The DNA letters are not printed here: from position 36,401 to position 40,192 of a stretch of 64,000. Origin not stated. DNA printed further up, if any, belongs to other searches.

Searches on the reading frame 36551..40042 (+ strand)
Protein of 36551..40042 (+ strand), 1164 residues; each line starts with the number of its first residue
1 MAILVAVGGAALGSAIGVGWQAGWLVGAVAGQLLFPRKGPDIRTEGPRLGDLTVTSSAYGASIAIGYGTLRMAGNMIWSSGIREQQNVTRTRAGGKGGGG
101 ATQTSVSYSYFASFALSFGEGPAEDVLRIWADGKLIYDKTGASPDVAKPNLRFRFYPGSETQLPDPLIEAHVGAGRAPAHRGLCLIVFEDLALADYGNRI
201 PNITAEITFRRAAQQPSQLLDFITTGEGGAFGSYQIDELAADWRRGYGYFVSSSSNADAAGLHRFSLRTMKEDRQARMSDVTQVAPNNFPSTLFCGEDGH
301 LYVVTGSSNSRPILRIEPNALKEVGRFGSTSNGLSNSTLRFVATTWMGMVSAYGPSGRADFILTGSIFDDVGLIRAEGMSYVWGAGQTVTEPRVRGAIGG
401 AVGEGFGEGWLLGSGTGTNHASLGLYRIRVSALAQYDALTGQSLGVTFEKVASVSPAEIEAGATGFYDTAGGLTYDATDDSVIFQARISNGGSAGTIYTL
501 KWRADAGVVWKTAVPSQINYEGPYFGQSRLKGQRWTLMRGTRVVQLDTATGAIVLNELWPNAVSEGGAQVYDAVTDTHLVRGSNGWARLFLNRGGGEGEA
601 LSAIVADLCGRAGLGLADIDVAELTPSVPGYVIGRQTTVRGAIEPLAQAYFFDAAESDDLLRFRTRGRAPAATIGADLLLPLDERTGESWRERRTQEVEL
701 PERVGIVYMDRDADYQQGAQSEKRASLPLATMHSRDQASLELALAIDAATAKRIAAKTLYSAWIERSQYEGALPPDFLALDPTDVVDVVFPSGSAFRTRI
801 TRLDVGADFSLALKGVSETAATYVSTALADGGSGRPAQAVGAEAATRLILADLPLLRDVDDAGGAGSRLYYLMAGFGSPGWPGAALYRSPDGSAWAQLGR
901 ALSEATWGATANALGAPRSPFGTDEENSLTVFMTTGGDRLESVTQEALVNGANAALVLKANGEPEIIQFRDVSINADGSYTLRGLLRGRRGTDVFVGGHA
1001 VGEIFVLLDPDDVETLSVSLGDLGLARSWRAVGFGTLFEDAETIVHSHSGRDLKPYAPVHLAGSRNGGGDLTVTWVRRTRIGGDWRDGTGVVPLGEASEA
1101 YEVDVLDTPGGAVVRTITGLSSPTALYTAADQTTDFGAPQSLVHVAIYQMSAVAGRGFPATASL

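Call 57: search_protein_families(library=pfam, proteins=[window:36551-40042:+], max_evalue=0.001)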
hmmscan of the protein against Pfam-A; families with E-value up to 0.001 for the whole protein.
window:36551-40042:+ (1164 aa): 2 families
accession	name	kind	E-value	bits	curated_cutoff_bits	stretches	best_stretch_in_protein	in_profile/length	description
PF13550.12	Phage-tail_3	-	7.1e-35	120.8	23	1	635-803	2-162/164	Putative phage tail protein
PF23666.2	Rcc01698_C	-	9e-24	84.1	27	1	905-1006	1-98/98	Rcc01698-like, C-terminal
